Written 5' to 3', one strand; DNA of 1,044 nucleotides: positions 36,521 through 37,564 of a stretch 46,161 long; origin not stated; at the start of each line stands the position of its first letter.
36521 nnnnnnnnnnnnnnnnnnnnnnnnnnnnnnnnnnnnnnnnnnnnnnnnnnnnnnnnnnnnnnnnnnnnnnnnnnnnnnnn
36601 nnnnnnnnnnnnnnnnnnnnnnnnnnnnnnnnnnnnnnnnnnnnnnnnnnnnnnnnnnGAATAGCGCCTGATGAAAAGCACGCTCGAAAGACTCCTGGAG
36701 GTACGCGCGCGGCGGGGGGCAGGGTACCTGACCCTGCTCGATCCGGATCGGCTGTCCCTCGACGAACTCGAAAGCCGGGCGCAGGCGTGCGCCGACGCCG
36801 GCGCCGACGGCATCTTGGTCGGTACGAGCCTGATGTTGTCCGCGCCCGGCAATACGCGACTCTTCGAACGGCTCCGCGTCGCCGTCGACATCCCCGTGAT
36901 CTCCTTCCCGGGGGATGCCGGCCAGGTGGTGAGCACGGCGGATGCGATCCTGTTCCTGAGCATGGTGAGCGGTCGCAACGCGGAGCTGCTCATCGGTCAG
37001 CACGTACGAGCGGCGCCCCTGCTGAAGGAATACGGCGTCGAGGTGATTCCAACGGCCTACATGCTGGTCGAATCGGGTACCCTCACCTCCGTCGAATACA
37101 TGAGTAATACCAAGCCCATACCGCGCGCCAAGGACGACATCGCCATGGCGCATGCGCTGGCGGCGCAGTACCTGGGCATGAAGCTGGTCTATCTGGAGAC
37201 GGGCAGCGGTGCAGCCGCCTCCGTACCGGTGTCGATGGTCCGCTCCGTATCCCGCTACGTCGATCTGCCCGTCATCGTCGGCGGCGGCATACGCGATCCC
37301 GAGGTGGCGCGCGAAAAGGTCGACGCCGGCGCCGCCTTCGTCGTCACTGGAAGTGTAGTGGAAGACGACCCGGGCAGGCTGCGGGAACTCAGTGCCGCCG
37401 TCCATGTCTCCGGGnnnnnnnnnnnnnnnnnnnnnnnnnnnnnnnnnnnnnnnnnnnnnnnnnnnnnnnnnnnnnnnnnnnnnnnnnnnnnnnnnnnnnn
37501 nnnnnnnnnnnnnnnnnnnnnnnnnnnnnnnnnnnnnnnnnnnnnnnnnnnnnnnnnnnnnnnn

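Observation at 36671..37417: Archaeal-type (group II) GGGP synthase in a bacterial housekeeping context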

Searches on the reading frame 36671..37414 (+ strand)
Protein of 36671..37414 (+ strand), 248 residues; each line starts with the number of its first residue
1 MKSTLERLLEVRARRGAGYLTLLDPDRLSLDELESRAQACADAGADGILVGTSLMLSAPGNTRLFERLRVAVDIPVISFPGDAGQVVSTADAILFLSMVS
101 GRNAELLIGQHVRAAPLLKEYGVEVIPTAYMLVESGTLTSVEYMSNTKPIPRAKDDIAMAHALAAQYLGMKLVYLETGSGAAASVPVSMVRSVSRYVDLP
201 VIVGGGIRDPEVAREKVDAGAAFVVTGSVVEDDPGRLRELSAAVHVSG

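Call 3: search_protein_families(library=pfam, proteins=[window:36671-37414:+], max_evalue=0.01)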
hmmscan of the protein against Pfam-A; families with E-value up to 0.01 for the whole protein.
window:36671-37414:+ (248 aa): 7 families
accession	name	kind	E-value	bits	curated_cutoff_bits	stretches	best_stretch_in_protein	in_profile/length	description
PF01884.23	PcrB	-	7.7e-42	143.7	23.9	1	15-238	7-220/226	PcrB family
PF00977.27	His_biosynth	-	1.2e-08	35.2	23.6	1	155-243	30-118/228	Histidine biosynthesis protein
PF00290.26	Trp_syntA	-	0.00012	21.5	27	1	183-230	182-229/259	Tryptophan synthase alpha chain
PF01180.27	DHO_dh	-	0.00042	20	27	1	179-230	218-272/291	Dihydroorotate dehydrogenase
PF13714.12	PEP_mutase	-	0.0007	19.7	31.5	0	25-53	151-179/240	Phosphoenolpyruvate phosphomutase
PF04131.20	NanE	-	0.0055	16.4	27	0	157-230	105-176/192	Putative N-acetylmannosamine-6-phosphate epimerase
PF02581.23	TMP-TENI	-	0.0056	16.5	27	0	155-225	106-175/180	Thiamine monophosphate synthase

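Call 4: search_protein_families(library=ncbifam, proteins=[window:36671-37414:+], max_evalue=0.01)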
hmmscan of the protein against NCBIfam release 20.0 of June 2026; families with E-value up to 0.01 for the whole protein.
window:36671-37414:+ (248 aa): 22 families
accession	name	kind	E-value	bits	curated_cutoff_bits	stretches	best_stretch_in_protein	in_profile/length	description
NF003198.0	PRK04169.1-2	subfamily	1.1e-80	270.3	247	1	6-240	7-242/249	geranylgeranylglyceryl/heptaprenylglyceryl phosphate synthase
TIGR01769.1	GGGP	equivalog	1.9e-58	197.7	161.55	1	19-227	1-205/205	phosphoglycerol geranylgeranyltransferase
TIGR01768.1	GGGP-family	subfamily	3.5e-53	180.4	113.25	1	20-238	3-220/224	geranylgeranylglyceryl phosphate synthase family protein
NF003202.0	PRK04169.1-6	equivalog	4.7e-50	170.4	353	1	20-234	29-241/254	phosphoglycerol geranylgeranyltransferase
NF003201.0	PRK04169.1-5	equivalog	1.7e-48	165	388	1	6-246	10-244/253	phosphoglycerol geranylgeranyltransferase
NF003199.0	PRK04169.1-3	subfamily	8.8e-15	54.9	169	1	19-239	10-225/233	geranylgeranylglyceryl/heptaprenylglyceryl phosphate synthase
TIGR04146.1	GGGPS_Afulg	equivalog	1.6e-12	47.8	320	1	20-233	7-213/221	phosphoglycerol geranylgeranyltransferase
TIGR00007.1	TIGR00007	equivalog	6.6e-08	32.4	228.95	1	171-244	46-118/231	1-(5-phosphoribosyl)-5-[(5-phosphoribosylamino)methylideneamino]imidazole-4-carboxamide isomerase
NF003197.1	PRK04169.1-1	equivalog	2e-07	31.1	260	1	23-233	13-215/228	heptaprenylglyceryl phosphate synthase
TIGR04147.1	GGGPS_Halobact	equivalog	5.8e-07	29.5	300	1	21-233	9-214/229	phosphoglycerol geranylgeranyltransferase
NF005574.0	PRK07259.1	equivalog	7.2e-07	28.4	269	1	181-239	220-278/304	dihydroorotate dehydrogenase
NF010112.0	PRK13585.1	equivalog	1.5e-06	27.9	243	1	183-245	60-122/241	1-(5-phosphoribosyl)-5-[(5-phosphoribosylamino)methylideneamino]imidazole-4-carboxamide isomerase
TIGR00735.1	hisF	equivalog_domain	2.5e-06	27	294.55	1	171-241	46-117/254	imidazole glycerol phosphate synthase subunit HisF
NF002231.0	PRK01130.1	subfamily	1.3e-05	24.4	189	1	155-230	138-213/230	putative N-acetylmannosamine-6-phosphate 2-epimerase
NF009621.0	PRK13125.1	equivalog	1.4e-05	24.6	234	0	171-230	154-217/244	tryptophan synthase subunit alpha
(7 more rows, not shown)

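Call 5: search_solved_structures(query=window:36671-37414:+, max_evalue=0.001, show_alignments=2)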
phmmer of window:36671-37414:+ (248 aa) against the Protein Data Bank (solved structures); distinct sequences matched with E-value up to 0.001: 43.
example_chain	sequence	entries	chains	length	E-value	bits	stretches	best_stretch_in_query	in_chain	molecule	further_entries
4jej_A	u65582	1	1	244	1.3e-48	168.9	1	7-234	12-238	Geranylgeranylglyceryl phosphate synthase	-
4mm1_A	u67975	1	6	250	6.4e-47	163.4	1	17-234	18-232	Geranylgeranylglyceryl phosphate synthase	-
5nf1_A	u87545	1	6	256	2.7e-46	161.4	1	17-234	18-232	Geranylgeranylglyceryl phosphate synthase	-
5ndy_A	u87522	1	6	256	3.2e-46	161.1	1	17-234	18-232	Geranylgeranylglyceryl phosphate synthase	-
5nez_A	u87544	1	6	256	3.3e-46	161.1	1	17-234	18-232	Geranylgeranylglyceryl phosphate synthase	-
6jo3_A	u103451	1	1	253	1.4e-40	142.7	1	3-233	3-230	Geranylgeranylglyceryl phosphate synthase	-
6nke_A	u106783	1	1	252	5.4e-37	130.9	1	17-232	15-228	Geranylgeranylglyceryl phosphate synthase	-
2f6u_A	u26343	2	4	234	8.5e-11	45.3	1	18-230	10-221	(S)-3-O-Geranylgeranylglyceryl Phosphate Synthase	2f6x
8ruw_B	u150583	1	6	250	9.1e-11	45.2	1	18-230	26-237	Geranylgeranylglyceryl phosphate synthase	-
3vzx_A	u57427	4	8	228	1.7e-09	41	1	23-243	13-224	Heptaprenylglyceryl phosphate synthase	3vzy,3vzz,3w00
1viz_A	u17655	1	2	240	1.8e-09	41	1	23-243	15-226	PcrB protein homolog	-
6vdg_A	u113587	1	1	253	8.6e-06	28.9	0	171-240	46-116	Imidazole glycerol phosphate synthase subunit HisF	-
8s8r_D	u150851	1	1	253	1.1e-05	28.5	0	171-240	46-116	Imidazole glycerol phosphate synthase subunit HisF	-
1thf_D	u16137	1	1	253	1.2e-05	28.4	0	171-240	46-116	HISF PROTEIN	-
8s8s_A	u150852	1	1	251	1.3e-05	28.3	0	171-240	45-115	Imidazole glycerol phosphate synthase subunit HisF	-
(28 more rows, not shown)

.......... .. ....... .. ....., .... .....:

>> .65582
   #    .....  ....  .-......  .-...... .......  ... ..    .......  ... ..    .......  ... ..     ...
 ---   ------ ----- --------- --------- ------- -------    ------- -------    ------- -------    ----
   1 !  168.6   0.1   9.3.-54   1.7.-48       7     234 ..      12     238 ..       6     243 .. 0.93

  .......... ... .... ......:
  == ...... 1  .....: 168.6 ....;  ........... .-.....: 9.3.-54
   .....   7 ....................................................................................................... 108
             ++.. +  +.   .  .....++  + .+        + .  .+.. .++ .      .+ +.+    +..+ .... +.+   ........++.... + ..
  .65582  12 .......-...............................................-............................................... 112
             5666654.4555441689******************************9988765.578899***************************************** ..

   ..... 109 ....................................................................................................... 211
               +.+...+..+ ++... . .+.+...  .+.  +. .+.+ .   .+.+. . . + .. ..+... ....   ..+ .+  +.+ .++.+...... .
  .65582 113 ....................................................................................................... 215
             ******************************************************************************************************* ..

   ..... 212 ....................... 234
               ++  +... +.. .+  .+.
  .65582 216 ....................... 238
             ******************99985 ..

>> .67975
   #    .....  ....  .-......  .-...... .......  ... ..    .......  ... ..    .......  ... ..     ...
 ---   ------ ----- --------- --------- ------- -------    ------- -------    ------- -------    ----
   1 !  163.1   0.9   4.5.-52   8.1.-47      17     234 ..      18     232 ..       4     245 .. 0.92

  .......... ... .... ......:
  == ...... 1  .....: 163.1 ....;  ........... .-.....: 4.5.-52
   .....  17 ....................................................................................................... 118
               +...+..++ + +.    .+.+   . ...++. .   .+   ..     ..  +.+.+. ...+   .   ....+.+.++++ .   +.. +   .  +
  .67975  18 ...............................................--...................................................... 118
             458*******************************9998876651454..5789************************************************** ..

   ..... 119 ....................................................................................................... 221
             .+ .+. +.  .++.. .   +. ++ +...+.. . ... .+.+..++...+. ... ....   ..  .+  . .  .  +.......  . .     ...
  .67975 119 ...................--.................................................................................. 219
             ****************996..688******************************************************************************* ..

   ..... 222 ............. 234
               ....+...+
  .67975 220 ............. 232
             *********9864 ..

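Call 20: find_related_loci(query=window:36671-37414:+, collection=genome_contigs, flank=6000)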
Query window:36671-37414:+ (248 aa) in genome_contigs; peptide patterns used: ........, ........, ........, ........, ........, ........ (x = any residue, [..] = any of these).
599 stretches matched a pattern (row limit reached: there are more); 116 encode a relative of the query (tblastn E <= 1e-3); the best 80 are kept; 80 distinct loci.
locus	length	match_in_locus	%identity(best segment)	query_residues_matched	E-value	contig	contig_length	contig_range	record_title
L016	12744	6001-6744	91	1-248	6e-147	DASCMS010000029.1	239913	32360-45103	MAG TPA_asm: Candidatus Latescibacterota bacterium isolate Fu_MAG_110 c_000000267752, whole genome shotgun sequence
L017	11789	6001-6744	87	1-248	2e-139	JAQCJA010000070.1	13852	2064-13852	MAG: bacterium isolate casp40-mb.301 NODE_10445_length_13852_cov_0.061223, whole genome shotgun sequence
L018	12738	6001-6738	87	3-248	2e-139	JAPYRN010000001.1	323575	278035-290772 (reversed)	MAG: Candidatus Latescibacterota bacterium isolate PW3.metabat2.162 PW3_10_length_323575_cov_11.653208, whole genome sho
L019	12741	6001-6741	81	1-247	4e-131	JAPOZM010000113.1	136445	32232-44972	MAG: Gemmatimonadaceae bacterium isolate COS4_bin_9 NODE_115_length_136445_cov_30.2729, whole genome shotgun sequence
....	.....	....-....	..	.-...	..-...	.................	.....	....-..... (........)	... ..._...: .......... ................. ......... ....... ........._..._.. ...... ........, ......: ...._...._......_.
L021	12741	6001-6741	82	1-247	1e-130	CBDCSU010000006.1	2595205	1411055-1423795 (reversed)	MAG: Candidatus Latescibacterota bacterium isolate 2ecd85b3-648f-40fe-bdc7-c449d976e5a8 genome assembly, contig: contig_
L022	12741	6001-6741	81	1-247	7e-129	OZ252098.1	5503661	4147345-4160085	MAG: Candidatus Latescibacterota bacterium isolate dbc81076-2b6d-4419-bdf1-4117db584b2d genome assembly, chromosome: 1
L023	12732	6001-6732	79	3-246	2e-126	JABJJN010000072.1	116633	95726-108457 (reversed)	MAG: Gemmatimonadetes bacterium isolate SI074_bin69 k141_1451326, whole genome shotgun sequence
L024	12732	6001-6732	79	3-246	1e-124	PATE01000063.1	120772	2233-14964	MAG: Gemmatimonadetes bacterium isolate SAT162 59339, whole genome shotgun sequence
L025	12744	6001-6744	75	2-248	4e-120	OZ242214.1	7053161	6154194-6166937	MAG: Candidatus Latescibacterota bacterium isolate f171f34e-caa5-40bf-9919-1f3307ea572d genome assembly, chromosome: 1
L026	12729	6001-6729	75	3-246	2e-116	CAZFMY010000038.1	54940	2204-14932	MAG TPA_asm: uncultured Gemmatimonadaceae bacterium isolate SRP077602_co9_658 genome assembly, contig: NODE_439_length_5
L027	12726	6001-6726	75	3-245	1e-116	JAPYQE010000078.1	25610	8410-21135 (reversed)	MAG: Candidatus Latescibacterota bacterium isolate PW2.concoct.70_sub PW2_2324_length_25610_cov_9.474702, whole genome s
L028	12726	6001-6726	75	3-245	1e-116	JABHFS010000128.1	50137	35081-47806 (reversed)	MAG: Gemmatimonadetes bacterium isolate SI037_bin186 k141_1947664, whole genome shotgun sequence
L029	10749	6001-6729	75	3-246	6e-116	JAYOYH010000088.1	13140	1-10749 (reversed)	MAG: Gemmatimonadota bacterium isolate 139562_S163_rosella_bins.tsv.035 NODE_4835_length_13140_cov_11.064883, whole geno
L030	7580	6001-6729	73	3-246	8e-114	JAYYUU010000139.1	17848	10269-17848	MAG: Candidatus Latescibacterota bacterium isolate XB_MAG105 DB_MAG105_0139, whole genome shotgun sequence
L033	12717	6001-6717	54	8-245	5e-82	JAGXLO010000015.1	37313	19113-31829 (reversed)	MAG: Candidatus Cloacimonadota bacterium isolate GSL_CB2_1 NODE_100_length_37313_cov_10.5928, whole genome shotgun seque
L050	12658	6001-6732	55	3-245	4e-78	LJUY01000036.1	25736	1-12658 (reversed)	MAG: candidate division Zixibacteria bacterium SM23_81 WORSMTZ_2613, whole genome shotgun sequence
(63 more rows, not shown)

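Call 51: find_homologous_proteins(query=window:36671-37414:+, max_evalue=0.00001)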
Query window:36671-37414:+ (248 aa): 3455 proteins with E <= 0.00001 among 8000 candidates; the best 120 are listed.
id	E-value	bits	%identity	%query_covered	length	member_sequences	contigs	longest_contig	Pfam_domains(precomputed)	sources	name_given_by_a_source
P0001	4.0e-149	512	99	100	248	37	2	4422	PF00977.28,PF01884.24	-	-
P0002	8.9e-148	508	98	100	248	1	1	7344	PF00977.28,PF01884.24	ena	-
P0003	3.3e-147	506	98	100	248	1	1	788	PF00977.28,PF01884.24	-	-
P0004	1.8e-144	497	96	100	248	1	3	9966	PF00977.28,PF01884.24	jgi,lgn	jgi:putative glycerol-1-phosphate prenyltransferase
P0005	4.0e-142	490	95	100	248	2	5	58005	PF00977.28,PF01884.24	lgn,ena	-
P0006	9.1e-132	456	88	100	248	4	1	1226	PF00977.28,PF01884.24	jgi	jgi:putative glycerol-1-phosphate prenyltransferase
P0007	1.3e-131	455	88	100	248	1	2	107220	PF01180.28,PF00977.28,PF01884.24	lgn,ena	-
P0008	1.7e-131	455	88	100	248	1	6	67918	PF00977.28,PF01884.24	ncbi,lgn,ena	-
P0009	2.4e-131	454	87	100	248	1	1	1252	PF00977.28,PF01884.24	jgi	jgi:putative glycerol-1-phosphate prenyltransferase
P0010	3.3e-131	454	87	100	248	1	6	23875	PF00977.28,PF01884.24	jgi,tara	jgi:putative glycerol-1-phosphate prenyltransferase|tara:strand:- start:597 stop:1343 length:747 sta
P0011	4.6e-131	453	87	100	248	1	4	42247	PF05690.21,PF00977.28,PF01884.24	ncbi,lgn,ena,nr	ncbi:MAG TPA: geranylgeranylglyceryl/heptaprenylglyceryl phosphate synthase [Candidatus Latescibacte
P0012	7.1e-131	453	87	100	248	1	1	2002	PF00977.28,PF01884.24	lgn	-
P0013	8.7e-131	452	87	100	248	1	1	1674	PF05690.21,PF00977.28,PF01884.24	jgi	-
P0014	1.3e-130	452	87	100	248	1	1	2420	PF00977.28,PF01884.24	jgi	jgi:putative glycerol-1-phosphate prenyltransferase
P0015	2.6e-130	451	87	100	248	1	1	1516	PF00977.28,PF01884.24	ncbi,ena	-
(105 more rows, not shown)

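Call 67: search_protein_representatives(protein=window:36671-37414:+)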
Query: 248 residues. Proteins with E-value up to 0.001 (for the whole library): 1242; up to 1e-10: 718; up to 1e-30: 240. The best 150 are listed.
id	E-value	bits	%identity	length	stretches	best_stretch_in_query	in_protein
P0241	3.3e-72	259.3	53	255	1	6-246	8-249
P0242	3.5e-70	252.6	55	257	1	8-244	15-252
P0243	4.3e-70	252.3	57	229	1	22-245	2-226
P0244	6.5e-69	248.5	54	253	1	9-246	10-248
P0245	7.1e-63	228.7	51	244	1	7-245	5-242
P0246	6.7e-62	225.5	49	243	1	14-241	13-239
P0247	8.5e-62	225.2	48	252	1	14-246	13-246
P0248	3.1e-61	223.4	54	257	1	17-241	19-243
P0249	1.5e-59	217.9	45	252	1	10-245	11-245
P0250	1.7e-58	214.4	72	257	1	70-207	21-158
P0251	2.4e-57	210.6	46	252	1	5-245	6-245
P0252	3.5e-57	210.1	47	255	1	17-246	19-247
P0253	3.6e-56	206.8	47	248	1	10-241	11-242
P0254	1.0e-55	205.3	45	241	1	18-243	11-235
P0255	1.5e-55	204.8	77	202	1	61-185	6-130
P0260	2.9e-52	194.0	47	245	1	9-241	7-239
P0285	6.9e-48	179.7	43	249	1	3-240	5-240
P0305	4.0e-45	170.7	37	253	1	10-244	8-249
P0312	1.6e-43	165.4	38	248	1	5-238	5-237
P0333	5.3e-42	160.5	41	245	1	7-232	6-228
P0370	6.2e-39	150.4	38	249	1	17-241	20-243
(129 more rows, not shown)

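Call 70: list_cluster_members(proteins=[P0249, P0260, P0285, P0312, P0370, P0245, P0305, P0333, P0244, P0254])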
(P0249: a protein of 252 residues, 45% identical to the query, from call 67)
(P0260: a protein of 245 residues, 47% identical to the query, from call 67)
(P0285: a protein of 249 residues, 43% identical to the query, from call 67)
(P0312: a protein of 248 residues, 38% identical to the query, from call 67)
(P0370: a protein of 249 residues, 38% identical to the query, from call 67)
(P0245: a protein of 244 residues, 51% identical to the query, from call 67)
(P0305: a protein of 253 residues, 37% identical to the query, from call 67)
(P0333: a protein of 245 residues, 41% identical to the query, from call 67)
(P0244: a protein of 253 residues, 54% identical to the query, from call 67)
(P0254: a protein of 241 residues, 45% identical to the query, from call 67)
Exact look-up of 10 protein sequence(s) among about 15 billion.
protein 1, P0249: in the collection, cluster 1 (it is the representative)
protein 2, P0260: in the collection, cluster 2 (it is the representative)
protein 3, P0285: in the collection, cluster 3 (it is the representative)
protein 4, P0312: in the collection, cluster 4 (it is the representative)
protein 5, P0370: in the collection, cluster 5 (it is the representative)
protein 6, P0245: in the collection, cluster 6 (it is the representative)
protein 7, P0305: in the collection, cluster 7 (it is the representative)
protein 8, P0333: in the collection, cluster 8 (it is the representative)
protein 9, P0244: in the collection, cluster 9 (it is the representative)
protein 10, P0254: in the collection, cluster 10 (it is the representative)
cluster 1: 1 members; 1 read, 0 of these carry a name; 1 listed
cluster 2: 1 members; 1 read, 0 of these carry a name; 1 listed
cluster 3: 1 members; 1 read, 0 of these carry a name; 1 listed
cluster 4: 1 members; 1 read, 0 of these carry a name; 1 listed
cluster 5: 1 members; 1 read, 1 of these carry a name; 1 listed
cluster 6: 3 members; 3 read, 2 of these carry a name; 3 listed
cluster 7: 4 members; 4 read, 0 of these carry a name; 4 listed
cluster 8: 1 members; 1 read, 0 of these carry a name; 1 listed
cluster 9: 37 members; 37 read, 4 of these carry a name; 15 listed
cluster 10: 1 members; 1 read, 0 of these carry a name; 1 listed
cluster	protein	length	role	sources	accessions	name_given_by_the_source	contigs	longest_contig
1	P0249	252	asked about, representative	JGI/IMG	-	-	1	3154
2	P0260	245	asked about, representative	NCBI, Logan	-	-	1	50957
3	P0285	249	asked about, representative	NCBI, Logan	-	-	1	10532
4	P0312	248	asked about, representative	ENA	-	-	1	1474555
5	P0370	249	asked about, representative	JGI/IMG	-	phosphoglycerol geranylgeranyltransferase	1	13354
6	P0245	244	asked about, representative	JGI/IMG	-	phosphoglycerol geranylgeranyltransferase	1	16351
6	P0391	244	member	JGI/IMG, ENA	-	phosphoglycerol geranylgeranyltransferase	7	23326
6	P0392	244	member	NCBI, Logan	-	-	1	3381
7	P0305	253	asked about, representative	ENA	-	-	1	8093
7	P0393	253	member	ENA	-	-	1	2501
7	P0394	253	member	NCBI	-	-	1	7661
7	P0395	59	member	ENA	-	-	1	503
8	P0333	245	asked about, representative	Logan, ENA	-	-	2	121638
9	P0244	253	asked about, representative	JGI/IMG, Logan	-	-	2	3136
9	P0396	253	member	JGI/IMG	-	putative glycerol-1-phosphate prenyltransferase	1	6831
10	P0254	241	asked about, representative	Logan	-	-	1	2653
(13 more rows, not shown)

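Call 71: search_solved_structures(query=P0285, max_evalue=1e-20)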
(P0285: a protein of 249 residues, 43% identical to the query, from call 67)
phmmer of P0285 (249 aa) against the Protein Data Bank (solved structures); distinct sequences matched with E-value up to 1e-20: 7.
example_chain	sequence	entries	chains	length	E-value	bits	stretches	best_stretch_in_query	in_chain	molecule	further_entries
4jej_A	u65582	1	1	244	5.5e-66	225.6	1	5-232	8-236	Geranylgeranylglyceryl phosphate synthase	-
5nf1_A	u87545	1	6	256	1.4e-42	149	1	18-244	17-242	Geranylgeranylglyceryl phosphate synthase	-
4mm1_A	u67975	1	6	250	1.8e-42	148.7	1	18-244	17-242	Geranylgeranylglyceryl phosphate synthase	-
5nez_A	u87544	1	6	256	9.8e-42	146.3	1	18-244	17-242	Geranylgeranylglyceryl phosphate synthase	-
5ndy_A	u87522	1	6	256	9.8e-42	146.2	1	18-244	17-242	Geranylgeranylglyceryl phosphate synthase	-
6nke_A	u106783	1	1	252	6.2e-39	137.1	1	19-233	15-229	Geranylgeranylglyceryl phosphate synthase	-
6jo3_A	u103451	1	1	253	2.6e-38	135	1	22-247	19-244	Geranylgeranylglyceryl phosphate synthase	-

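Call 72: search_solved_structures(query=P0333, max_evalue=1e-20)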
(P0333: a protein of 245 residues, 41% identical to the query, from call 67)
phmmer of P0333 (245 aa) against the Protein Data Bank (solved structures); distinct sequences matched with E-value up to 1e-20: 7.
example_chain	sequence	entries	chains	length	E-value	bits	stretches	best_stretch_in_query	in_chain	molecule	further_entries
6nke_A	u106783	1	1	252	7.1e-70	238.5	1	6-243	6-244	Geranylgeranylglyceryl phosphate synthase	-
5nf1_A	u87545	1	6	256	4.2e-69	236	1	1-241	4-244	Geranylgeranylglyceryl phosphate synthase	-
4mm1_A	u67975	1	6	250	4.6e-69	235.9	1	1-241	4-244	Geranylgeranylglyceryl phosphate synthase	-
6jo3_A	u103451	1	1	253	1.7e-68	234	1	3-243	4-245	Geranylgeranylglyceryl phosphate synthase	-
5ndy_A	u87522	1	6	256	2.2e-68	233.6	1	1-241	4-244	Geranylgeranylglyceryl phosphate synthase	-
5nez_A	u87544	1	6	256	4.5e-68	232.6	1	1-241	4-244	Geranylgeranylglyceryl phosphate synthase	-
4jej_A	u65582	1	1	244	1.9e-41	145.5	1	3-227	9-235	Geranylgeranylglyceryl phosphate synthase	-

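Call 73: find_encoding_contigs(protein=P0312, flank=6000, max_places=1)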
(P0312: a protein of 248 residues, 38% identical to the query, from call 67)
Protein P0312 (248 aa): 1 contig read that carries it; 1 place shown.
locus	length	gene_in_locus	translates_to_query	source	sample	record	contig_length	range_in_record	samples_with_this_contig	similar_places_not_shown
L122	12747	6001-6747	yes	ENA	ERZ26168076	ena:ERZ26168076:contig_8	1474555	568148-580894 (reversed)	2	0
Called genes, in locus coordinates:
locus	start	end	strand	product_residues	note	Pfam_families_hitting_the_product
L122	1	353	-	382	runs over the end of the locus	PF12704:MacB_PCD (weak), PF02687:FtsX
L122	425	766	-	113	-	PF02033:RBFA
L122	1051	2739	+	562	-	PF00664:ABC_membrane, PF00005:ABC_tran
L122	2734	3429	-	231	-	PF13507:GATase_5, PF07685:GATase_3, PF01965:DJ-1_PfpI (weak)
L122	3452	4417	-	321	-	-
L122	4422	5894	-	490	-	-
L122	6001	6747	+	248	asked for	PF01884:PcrB, PF00977:His_biosynth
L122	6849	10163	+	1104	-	PF07517:SecA_DEAD, PF00270:DEAD (faint), PF01043:SecA_PP_bind, PF21090:P-loop_SecA, PF07516:SecA_SW, PF02810:SEC-C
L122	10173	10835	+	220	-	PF01791:DeoC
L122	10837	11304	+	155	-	PF05036:SPOR (weak)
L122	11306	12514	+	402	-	PF01546:Peptidase_M20, PF07687:M20_dimer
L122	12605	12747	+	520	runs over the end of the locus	PF12072:RNase_Y_N, PF00013:KH_1 (weak), PF01966:HD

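Call 74: find_encoding_contigs(protein=P0260, flank=6000, max_places=1)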
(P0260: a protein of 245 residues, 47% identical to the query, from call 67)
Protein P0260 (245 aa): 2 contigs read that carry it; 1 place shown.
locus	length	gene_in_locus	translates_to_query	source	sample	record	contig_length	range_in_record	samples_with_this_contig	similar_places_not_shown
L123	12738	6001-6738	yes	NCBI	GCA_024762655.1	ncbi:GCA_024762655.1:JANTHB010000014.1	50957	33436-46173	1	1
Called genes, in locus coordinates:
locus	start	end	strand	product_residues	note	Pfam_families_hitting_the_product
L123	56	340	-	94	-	PF00216:Bac_DNA_binding, PF18291:HU-HIG, PF14908:HU-CCDC81_euk_1 (weak)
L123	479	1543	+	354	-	PF00730:HhH-GPD, PF00633:HHH, PF14815:NUDIX_4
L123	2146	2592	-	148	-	PF01797:Y1_Tnp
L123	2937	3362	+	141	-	PF00436:SSB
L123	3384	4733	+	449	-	PF01595:CNNM, PF00571:CBS, PF03471:CorC_HlyC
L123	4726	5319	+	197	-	PF25593:GldD_lipo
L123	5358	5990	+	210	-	PF01648:ACPS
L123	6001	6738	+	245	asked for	PF01884:PcrB, PF00977:His_biosynth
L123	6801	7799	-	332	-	PF13431:TPR_17 (faint), PF07719:TPR_2 (faint), PF12895:ANAPC3 (faint), PF13174:TPR_6 (faint), PF14559:TPR_19 (weak), PF00515:TPR_1 (weak), PF13181:TPR_8 (weak), PF13424:TPR_12 (weak), +7 more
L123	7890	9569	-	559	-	PF01663:Phosphodiest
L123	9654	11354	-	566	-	PF18962:Por_Secre_tail (faint), PF00246:Peptidase_M14, PF13620:CarboxypepD_reg (weak)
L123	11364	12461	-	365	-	PF01926:MMR_HSR1, PF02421:FeoB_N (faint), PF06071:YchF-GTPase_C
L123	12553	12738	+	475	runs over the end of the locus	PF00092:VWA, PF13519:VWA_2 (weak)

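Call 88: search_protein_families(library=pfam, proteins=[L016:6757-7557:+, L033:6726-7508:+, L050:6748-7530:+], max_evalue=0.001)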
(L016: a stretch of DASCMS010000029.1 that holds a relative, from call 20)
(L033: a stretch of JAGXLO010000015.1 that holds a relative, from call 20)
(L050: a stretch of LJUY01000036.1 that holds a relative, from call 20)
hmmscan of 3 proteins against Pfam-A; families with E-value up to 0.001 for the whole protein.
L016:6757-7557:+ (267 aa): 1 family
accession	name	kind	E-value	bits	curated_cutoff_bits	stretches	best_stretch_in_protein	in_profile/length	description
PF19567.5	CpsB_CapC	-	7.1e-56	189.7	27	1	5-237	1-233/234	Capsular polysaccharide synthesis, CpsB/CapC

L033:6726-7508:+ (261 aa): 1 family
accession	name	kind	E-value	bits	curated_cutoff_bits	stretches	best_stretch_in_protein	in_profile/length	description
PF19567.5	CpsB_CapC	-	4.7e-62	209.9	27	1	1-232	1-233/234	Capsular polysaccharide synthesis, CpsB/CapC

L050:6748-7530:+ (261 aa): 2 families
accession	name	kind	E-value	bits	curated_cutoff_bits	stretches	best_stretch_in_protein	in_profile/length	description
PF19567.5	CpsB_CapC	-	8.7e-53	179.6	27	1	1-233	1-233/234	Capsular polysaccharide synthesis, CpsB/CapC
PF02811.25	PHP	-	0.00079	20.2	26.4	1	3-136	1-71/164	PHP domain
